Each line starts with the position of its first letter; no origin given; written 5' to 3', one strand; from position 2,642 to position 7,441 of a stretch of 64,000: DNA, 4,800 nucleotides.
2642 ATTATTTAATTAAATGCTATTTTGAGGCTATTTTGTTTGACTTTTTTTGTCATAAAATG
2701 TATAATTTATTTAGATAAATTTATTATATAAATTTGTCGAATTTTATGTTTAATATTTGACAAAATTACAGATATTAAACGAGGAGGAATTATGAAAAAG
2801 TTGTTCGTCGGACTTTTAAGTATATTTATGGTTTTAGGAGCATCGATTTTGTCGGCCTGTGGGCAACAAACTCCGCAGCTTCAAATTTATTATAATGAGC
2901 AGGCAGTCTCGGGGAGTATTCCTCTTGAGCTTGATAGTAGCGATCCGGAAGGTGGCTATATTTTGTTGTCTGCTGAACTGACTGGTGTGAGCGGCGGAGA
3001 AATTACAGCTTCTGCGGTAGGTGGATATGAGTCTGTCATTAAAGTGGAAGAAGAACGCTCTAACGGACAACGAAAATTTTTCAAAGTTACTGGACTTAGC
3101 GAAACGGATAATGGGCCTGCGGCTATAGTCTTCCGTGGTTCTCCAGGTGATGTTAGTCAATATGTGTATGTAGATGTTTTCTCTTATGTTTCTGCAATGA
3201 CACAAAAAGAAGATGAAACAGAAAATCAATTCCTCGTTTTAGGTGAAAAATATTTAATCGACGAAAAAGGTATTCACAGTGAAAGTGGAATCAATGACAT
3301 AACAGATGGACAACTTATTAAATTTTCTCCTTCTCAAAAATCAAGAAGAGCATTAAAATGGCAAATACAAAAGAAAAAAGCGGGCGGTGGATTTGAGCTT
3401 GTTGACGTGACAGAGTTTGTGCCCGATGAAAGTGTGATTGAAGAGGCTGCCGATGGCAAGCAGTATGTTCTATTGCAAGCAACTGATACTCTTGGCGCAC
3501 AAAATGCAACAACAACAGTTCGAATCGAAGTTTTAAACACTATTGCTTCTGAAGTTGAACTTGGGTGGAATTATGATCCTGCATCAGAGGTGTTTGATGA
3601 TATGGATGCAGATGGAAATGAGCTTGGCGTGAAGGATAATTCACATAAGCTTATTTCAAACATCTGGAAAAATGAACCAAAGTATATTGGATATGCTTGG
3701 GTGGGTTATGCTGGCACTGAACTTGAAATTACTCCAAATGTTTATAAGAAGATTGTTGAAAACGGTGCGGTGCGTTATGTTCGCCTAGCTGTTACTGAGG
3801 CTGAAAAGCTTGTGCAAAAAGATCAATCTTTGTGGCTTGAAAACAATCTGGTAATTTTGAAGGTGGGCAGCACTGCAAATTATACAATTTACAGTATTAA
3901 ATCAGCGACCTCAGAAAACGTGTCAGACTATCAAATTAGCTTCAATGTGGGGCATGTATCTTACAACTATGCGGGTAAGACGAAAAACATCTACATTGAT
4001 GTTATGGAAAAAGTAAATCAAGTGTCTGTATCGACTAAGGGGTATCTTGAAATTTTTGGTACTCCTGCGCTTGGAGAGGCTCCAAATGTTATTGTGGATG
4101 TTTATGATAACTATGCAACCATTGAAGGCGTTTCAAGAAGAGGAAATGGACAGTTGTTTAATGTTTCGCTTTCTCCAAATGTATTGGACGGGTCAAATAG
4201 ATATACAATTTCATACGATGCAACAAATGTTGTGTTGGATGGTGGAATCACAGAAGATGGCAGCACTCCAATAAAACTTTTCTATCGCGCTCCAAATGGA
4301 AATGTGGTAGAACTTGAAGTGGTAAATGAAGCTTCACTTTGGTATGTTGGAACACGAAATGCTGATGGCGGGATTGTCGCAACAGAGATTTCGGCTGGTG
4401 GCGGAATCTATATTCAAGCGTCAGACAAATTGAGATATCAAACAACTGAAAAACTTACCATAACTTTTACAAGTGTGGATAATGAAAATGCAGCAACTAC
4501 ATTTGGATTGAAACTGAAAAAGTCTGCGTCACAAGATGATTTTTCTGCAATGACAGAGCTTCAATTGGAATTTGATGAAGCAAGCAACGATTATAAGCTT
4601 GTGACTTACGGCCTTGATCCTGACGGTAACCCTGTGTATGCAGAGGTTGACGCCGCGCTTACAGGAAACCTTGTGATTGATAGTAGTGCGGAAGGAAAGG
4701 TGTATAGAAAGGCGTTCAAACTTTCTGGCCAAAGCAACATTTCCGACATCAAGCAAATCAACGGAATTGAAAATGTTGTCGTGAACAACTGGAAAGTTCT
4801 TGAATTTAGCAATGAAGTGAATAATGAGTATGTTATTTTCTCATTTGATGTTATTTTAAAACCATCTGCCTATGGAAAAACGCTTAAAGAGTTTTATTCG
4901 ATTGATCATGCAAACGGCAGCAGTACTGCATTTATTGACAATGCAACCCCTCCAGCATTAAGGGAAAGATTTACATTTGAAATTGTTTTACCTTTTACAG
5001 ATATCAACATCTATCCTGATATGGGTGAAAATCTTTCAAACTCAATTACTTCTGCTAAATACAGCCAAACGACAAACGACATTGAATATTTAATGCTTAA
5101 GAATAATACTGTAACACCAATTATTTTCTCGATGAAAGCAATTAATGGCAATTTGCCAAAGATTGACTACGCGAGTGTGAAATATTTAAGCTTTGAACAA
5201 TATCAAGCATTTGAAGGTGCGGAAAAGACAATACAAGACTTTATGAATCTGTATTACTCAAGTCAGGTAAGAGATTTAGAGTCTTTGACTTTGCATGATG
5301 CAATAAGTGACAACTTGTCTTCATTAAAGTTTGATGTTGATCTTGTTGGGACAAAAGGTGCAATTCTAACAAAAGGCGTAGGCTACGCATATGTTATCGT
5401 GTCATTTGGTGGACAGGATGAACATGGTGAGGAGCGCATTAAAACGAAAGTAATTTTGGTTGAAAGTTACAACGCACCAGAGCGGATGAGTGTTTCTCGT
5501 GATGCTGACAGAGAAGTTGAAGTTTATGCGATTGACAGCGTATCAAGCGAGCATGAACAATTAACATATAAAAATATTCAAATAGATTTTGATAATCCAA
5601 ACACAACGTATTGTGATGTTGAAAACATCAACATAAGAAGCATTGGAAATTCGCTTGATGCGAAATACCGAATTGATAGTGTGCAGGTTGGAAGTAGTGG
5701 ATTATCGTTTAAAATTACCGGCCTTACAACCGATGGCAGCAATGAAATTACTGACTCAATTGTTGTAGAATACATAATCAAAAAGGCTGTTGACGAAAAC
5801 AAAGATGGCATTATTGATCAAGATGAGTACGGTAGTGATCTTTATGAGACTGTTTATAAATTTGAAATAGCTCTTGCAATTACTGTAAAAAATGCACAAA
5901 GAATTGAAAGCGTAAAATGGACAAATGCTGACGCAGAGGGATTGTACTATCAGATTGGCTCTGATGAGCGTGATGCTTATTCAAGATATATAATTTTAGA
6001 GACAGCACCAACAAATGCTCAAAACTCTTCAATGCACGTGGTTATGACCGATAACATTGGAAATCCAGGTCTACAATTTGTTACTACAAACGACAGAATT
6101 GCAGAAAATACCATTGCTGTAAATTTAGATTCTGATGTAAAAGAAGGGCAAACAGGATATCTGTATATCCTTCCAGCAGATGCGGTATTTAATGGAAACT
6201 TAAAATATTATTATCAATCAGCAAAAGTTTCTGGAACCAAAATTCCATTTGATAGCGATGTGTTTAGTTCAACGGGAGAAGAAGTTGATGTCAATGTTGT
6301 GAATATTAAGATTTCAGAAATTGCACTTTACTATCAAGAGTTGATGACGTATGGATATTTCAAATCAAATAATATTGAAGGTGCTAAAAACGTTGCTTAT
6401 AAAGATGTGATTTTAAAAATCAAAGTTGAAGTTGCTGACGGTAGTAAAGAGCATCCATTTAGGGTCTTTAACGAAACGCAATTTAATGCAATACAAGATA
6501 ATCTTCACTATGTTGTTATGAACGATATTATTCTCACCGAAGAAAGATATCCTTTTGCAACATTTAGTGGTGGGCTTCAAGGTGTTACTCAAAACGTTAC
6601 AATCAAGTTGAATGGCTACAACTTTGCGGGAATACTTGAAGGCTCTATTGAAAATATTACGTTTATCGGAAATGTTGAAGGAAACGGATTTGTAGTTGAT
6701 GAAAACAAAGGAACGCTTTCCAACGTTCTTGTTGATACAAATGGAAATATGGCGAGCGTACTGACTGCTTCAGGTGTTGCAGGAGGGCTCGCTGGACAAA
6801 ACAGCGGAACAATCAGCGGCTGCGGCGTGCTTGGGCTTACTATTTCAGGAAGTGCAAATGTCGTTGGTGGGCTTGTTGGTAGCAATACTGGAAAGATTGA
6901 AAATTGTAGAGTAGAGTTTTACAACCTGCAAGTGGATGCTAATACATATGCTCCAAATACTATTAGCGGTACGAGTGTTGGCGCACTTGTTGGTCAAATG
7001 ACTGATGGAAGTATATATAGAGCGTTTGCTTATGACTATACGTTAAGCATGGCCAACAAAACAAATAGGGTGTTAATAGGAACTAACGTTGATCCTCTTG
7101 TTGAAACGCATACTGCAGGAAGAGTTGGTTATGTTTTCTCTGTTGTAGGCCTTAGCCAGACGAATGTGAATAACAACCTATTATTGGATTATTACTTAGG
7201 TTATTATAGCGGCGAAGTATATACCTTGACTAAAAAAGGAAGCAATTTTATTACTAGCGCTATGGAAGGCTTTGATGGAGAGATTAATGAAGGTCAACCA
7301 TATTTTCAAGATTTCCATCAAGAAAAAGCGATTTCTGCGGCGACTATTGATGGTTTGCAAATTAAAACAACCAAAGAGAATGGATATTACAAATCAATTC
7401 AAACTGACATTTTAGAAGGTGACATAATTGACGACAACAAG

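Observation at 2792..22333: A 6,513-aa lipoprotein encoded by one intact 19.5-kb ORF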

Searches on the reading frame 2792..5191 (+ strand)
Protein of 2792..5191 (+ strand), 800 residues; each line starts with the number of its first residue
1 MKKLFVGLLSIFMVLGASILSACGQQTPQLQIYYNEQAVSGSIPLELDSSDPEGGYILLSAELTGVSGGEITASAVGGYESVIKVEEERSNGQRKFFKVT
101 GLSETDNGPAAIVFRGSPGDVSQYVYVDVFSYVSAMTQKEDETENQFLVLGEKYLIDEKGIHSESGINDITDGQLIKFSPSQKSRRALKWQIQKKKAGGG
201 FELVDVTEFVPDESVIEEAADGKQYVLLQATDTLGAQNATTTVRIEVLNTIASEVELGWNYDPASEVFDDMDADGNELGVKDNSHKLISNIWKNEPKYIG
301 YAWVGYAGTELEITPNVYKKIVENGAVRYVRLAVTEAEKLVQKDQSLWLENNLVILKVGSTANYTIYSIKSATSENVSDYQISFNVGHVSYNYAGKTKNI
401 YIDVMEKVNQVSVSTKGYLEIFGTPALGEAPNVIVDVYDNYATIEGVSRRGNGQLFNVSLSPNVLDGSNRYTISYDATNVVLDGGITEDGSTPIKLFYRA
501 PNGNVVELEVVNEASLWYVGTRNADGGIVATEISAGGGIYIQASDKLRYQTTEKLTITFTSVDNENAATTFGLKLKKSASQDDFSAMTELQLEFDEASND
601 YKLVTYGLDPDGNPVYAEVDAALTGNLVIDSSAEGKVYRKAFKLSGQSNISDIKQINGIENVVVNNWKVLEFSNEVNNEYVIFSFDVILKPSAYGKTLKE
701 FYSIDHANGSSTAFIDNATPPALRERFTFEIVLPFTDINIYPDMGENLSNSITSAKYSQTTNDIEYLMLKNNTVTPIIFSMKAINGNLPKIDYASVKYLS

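Call 8: search_protein_families(library=pfam, proteins=[window:2792-5191:+], max_evalue=10)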
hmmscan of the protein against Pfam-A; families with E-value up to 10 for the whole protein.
window:2792-5191:+ (800 aa): 1 family
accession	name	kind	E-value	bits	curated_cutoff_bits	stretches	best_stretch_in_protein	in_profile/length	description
PF24878.1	YkcB_C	-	0.029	14.7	27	1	302-351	37-84/85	Putative mannosyltransferase YkcB-like, C-terminal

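Call 85: search_protein_families(library=ncbifam, proteins=[window:2792-5191:+], max_evalue=0.1)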
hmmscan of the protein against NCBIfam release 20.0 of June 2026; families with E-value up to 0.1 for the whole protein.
window:2792-5191:+ (800 aa): 0 families

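Call 86: search_protein_families(library=phrogs, proteins=[window:2792-5191:+], max_evalue=0.01)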
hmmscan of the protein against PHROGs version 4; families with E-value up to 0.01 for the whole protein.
window:2792-5191:+ (800 aa): 0 families

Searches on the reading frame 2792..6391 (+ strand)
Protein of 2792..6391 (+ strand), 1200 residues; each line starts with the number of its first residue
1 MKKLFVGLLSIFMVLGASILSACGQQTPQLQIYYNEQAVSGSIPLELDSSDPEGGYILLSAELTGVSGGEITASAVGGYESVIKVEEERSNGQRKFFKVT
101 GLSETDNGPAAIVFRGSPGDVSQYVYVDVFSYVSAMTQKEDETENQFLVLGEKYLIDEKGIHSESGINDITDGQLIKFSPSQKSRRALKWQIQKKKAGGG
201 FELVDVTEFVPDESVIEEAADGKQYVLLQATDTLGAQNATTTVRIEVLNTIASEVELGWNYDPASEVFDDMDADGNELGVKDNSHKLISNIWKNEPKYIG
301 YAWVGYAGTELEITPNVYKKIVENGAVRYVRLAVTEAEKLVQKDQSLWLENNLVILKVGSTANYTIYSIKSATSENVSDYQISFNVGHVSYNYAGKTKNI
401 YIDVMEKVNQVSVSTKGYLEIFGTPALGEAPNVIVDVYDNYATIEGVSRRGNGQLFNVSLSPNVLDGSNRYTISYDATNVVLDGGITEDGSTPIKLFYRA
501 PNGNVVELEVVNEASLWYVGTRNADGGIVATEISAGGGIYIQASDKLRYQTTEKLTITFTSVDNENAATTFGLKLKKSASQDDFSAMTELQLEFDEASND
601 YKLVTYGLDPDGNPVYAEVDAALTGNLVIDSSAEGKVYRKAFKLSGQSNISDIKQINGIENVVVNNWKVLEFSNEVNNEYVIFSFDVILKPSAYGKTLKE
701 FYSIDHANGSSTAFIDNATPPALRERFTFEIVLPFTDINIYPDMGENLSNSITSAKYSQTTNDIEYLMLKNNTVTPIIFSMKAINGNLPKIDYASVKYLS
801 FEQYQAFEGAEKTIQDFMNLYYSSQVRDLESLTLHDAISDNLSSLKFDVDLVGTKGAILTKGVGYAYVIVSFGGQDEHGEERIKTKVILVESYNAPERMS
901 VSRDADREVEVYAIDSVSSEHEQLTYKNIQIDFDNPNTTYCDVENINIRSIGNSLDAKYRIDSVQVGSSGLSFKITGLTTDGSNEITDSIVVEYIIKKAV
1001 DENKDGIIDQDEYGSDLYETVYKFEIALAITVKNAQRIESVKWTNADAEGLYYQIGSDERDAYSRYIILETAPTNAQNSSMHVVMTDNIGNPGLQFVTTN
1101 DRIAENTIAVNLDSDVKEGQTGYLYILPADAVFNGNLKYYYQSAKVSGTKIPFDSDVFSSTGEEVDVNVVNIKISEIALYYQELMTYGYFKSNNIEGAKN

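Call 12: find_homologous_proteins(query=window:2792-6391:+, max_evalue=0.001)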
Query window:2792-6391:+: 8000 candidates shared short words with the query, none scored E <= 0.001.

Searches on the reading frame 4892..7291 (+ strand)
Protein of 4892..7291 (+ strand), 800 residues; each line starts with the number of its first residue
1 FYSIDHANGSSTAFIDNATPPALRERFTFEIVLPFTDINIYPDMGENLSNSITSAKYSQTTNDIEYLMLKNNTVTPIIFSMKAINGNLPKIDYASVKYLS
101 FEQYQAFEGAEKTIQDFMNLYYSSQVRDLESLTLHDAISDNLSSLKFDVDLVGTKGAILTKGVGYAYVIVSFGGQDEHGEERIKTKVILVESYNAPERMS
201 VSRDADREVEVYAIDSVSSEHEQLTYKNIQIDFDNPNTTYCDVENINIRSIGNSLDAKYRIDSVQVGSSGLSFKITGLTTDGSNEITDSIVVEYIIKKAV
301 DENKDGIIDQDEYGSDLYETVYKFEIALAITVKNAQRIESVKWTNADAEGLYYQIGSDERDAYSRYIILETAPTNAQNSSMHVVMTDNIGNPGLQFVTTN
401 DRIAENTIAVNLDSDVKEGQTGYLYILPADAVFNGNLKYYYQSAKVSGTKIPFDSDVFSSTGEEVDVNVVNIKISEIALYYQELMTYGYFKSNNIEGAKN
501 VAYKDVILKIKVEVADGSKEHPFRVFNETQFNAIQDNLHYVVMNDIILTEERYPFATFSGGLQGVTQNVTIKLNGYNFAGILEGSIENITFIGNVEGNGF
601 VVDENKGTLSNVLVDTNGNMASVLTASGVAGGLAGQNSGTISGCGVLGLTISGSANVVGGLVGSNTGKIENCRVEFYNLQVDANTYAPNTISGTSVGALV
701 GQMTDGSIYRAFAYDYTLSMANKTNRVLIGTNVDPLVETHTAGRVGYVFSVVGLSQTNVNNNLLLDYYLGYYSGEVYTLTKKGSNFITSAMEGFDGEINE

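Call 8: search_protein_families(library=pfam, proteins=[window:4892-7291:+], max_evalue=10)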
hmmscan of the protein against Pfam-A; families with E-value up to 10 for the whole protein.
window:4892-7291:+ (800 aa): 1 family
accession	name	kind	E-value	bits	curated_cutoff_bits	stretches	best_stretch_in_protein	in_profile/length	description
PF07581.17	Glug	-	2e-07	31.4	20.5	2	655-675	2-24/28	The GLUG motif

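Call 85: search_protein_families(library=ncbifam, proteins=[window:4892-7291:+], max_evalue=0.1)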
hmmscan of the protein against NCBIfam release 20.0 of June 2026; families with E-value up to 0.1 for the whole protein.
window:4892-7291:+ (800 aa): 0 families

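Call 86: search_protein_families(library=phrogs, proteins=[window:4892-7291:+], max_evalue=0.01)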
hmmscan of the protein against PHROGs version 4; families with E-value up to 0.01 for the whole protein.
window:4892-7291:+ (800 aa): 0 families
